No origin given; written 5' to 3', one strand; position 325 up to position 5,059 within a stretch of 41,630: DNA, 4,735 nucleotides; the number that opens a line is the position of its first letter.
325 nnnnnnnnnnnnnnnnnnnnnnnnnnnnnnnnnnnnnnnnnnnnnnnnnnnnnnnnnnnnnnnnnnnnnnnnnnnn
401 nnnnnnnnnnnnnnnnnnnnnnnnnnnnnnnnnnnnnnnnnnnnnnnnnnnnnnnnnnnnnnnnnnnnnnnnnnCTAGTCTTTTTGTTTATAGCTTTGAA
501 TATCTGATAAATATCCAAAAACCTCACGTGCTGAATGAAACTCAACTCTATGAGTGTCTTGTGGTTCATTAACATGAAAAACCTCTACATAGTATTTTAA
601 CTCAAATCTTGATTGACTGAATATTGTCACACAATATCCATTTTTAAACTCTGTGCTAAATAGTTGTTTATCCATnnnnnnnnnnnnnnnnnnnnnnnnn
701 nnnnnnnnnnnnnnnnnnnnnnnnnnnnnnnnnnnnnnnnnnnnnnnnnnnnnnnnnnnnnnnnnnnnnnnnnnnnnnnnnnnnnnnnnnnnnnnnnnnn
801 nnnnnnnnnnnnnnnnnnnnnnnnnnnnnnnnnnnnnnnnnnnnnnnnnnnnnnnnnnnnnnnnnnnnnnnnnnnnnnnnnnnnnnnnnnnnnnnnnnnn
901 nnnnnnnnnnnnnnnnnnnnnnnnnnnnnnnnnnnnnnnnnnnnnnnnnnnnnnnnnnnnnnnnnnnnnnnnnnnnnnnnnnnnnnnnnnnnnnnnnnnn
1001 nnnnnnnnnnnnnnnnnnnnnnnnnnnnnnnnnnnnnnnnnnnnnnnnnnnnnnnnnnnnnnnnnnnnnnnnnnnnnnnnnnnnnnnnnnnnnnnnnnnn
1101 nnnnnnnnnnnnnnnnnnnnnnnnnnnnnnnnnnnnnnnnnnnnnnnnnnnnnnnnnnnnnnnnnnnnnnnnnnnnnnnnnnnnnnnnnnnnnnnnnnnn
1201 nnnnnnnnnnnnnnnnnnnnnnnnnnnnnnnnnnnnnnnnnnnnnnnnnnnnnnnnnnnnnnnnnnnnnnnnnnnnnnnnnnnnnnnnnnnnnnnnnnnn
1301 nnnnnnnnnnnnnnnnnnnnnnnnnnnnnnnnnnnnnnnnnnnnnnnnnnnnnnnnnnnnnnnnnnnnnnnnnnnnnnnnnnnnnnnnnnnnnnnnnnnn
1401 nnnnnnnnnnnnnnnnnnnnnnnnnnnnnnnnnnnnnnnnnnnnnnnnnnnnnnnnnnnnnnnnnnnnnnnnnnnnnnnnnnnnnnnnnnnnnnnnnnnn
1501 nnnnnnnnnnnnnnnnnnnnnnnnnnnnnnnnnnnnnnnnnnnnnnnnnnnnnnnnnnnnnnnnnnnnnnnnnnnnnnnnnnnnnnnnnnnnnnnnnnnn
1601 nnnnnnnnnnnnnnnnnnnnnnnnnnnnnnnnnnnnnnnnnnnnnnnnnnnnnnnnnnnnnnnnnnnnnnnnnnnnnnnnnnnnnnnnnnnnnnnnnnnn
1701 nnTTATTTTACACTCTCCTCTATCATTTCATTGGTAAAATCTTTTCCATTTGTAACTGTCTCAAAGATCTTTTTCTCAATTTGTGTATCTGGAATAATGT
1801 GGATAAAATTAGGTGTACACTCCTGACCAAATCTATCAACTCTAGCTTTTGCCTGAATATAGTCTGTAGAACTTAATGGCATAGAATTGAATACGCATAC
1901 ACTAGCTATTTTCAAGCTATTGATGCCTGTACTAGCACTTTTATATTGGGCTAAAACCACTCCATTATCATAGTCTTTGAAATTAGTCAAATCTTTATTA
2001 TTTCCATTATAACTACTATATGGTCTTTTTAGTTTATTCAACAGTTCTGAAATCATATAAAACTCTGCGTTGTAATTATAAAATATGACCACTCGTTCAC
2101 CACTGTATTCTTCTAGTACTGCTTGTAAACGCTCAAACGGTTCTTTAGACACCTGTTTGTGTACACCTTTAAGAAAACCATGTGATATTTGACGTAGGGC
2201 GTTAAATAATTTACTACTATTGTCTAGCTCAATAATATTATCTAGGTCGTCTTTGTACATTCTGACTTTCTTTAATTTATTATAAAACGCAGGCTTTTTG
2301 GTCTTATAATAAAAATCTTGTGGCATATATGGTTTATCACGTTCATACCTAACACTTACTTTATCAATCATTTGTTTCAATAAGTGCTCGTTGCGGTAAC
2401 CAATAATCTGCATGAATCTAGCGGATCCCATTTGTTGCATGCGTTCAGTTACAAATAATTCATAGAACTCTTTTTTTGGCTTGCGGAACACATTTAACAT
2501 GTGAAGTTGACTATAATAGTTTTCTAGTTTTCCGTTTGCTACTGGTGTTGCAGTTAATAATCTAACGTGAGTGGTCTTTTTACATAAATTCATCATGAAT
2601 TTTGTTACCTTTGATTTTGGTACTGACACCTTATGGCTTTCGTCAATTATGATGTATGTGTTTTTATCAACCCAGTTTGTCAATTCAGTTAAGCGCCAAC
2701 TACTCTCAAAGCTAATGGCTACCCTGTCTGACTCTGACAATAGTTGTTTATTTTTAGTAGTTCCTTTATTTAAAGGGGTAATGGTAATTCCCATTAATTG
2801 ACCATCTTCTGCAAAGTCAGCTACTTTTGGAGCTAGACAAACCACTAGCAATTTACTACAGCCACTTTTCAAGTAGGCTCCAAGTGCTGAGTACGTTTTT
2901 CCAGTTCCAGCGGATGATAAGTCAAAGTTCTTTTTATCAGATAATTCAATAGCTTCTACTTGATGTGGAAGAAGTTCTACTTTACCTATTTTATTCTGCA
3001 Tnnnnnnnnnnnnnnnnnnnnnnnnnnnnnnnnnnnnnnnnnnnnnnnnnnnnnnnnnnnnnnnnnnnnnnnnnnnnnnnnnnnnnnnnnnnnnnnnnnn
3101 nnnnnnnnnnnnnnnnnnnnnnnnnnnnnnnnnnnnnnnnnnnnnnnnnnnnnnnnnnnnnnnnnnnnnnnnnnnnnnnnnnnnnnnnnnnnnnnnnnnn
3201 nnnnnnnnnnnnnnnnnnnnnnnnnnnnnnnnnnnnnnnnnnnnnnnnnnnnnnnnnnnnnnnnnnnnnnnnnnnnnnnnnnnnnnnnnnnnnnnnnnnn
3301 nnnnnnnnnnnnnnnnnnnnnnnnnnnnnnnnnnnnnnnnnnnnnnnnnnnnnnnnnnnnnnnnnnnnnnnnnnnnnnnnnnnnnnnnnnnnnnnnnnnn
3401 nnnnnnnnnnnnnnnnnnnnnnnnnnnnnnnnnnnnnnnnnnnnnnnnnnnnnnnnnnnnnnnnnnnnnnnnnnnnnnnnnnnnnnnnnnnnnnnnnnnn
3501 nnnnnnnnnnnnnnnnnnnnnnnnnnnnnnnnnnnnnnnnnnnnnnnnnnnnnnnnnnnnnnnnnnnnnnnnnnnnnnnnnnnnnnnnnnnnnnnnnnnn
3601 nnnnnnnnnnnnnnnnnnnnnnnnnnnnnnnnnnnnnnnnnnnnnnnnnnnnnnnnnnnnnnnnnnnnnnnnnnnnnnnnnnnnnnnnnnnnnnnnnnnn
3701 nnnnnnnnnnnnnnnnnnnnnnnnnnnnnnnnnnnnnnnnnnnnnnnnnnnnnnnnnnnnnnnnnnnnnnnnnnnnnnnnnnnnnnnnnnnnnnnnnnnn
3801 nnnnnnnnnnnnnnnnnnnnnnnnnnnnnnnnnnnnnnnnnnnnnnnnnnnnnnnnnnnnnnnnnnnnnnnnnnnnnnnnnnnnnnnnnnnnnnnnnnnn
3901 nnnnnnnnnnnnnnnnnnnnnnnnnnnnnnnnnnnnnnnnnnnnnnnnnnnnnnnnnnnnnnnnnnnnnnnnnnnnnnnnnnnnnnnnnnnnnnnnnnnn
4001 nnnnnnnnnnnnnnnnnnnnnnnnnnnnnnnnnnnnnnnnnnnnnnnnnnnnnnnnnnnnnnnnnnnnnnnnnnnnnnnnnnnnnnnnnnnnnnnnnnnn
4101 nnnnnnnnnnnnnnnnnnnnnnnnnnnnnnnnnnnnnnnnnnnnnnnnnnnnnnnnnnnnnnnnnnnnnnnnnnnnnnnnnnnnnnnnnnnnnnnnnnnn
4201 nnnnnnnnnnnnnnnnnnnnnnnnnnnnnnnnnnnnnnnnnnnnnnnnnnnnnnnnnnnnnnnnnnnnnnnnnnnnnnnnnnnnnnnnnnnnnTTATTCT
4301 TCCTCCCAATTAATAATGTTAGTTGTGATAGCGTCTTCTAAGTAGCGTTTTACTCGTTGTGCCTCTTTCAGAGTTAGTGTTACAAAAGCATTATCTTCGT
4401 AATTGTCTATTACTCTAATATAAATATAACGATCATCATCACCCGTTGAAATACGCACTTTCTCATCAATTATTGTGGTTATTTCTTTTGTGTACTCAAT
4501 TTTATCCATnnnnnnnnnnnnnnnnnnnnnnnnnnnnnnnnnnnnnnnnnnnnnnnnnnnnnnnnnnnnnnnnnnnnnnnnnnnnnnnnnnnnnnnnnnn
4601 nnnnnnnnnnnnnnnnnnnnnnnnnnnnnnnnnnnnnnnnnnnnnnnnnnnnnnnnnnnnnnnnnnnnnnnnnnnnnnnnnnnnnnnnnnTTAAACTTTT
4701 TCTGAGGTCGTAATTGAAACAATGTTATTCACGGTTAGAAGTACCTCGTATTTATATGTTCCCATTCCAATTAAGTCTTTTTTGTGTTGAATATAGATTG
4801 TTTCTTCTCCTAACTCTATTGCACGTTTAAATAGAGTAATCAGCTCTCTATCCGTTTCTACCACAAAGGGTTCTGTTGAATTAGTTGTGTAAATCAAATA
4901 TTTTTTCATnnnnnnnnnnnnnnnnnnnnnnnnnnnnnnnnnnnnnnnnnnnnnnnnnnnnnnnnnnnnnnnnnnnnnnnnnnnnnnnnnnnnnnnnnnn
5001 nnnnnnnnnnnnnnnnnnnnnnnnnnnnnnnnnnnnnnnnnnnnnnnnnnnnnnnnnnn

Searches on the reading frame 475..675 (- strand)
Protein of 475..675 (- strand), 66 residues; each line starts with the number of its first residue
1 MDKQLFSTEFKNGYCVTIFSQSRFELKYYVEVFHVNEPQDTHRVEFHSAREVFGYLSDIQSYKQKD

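Call 13: search_protein_families(library=phrogs, proteins=[window:475-675:-])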
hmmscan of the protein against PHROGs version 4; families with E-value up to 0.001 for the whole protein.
window:475-675:- (66 aa): 1 family
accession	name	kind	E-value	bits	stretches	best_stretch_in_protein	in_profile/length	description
phrog_34660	-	unknown function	1.3e-48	163.8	1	1-66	1-66/66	-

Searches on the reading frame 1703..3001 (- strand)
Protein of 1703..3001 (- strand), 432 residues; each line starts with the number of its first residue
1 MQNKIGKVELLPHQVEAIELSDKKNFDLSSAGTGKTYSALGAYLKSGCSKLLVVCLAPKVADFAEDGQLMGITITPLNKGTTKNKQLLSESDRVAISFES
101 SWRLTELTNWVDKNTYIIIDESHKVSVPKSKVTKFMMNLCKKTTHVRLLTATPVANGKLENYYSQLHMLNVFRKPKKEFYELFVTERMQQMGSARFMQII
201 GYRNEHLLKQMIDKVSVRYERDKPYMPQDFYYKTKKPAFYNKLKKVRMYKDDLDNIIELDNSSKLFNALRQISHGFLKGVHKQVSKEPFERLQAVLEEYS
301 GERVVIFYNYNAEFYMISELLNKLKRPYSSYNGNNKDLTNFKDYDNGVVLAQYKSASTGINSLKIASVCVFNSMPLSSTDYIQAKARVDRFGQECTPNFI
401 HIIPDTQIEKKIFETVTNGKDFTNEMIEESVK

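Call 13: search_protein_families(library=phrogs, proteins=[window:1703-3001:-])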
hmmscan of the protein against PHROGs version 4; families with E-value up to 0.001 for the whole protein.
window:1703-3001:- (432 aa): 4 families
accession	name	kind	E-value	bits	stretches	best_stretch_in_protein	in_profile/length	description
phrog_62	-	DNA, RNA and nucleotide metabolism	2.9e-81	274.7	1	4-429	691-1135/1881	DNA helicase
phrog_16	-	DNA, RNA and nucleotide metabolism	5.2e-11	42.5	1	6-406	269-598/986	DNA helicase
phrog_11354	-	unknown function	9.7e-07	29.5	1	335-432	13-109/116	-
phrog_23807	-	unknown function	1.7e-05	23.8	0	113-171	260-324/1053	-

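Call 43: search_protein_families(library=pfam, proteins=[window:1703-3001:-], max_evalue=0.01)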
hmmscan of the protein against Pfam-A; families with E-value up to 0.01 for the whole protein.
window:1703-3001:- (432 aa): 4 families
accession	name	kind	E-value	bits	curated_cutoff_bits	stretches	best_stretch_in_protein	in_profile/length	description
PF00176.29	SNF2-rel_dom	-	1.1e-07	31.7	24.9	1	82-216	95-226/290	SNF2-related domain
PF00271.37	Helicase_C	-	2.5e-07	31.3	23.5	1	289-392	3-110/110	Helicase conserved C-terminal domain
PF00270.35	DEAD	-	3.9e-05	23.9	26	1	13-154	3-161/167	DEAD/DEAH box helicase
PF04851.21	ResIII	-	0.0022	18.4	22.5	1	29-153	30-162/164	Type III restriction enzyme, res subunit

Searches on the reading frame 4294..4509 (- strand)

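Call 12: search_protein_families(library=phrogs, proteins=[window:4294-4509:-])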
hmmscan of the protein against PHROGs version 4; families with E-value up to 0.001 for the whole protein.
window:4294-4509:- (71 aa): 1 family
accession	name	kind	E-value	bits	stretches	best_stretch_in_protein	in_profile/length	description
phrog_28226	-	unknown function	6.8e-31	107.2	1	1-71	1-71/71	-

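Call 76: search_protein_families(library=pfam, proteins=[window:4294-4509:-], max_evalue=0.1)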
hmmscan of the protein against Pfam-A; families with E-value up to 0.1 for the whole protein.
window:4294-4509:- (71 aa): 2 families
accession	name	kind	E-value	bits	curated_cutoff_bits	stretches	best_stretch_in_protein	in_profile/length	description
PF24448.1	T4_y05I_C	-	0.047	14.5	27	1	21-62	29-67/69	y05I-like putative transcription factor C-terminal domain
PF03293.19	Pox_RNA_pol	-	0.05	13.8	25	1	23-54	117-148/160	Poxvirus DNA-directed RNA polymerase, 18 kD subunit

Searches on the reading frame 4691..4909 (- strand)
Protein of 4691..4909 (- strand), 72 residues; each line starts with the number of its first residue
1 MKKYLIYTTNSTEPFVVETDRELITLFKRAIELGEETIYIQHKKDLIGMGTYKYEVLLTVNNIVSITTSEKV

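Call 12: search_protein_families(library=phrogs, proteins=[window:4691-4909:-])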
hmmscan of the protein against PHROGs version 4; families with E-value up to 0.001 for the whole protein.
window:4691-4909:- (72 aa): 1 family
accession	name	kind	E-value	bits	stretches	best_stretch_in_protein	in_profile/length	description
phrog_29073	-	unknown function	2.4e-37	127.7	1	1-72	1-72/72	-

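Call 76: search_protein_families(library=pfam, proteins=[window:4691-4909:-], max_evalue=0.1)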
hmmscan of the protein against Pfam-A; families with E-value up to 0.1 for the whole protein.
window:4691-4909:- (72 aa): 1 family
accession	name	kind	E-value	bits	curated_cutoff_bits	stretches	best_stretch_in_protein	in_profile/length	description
PF16243.10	Sm_like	-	0.087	13.4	29.4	0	27-58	51-82/85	Sm_like domain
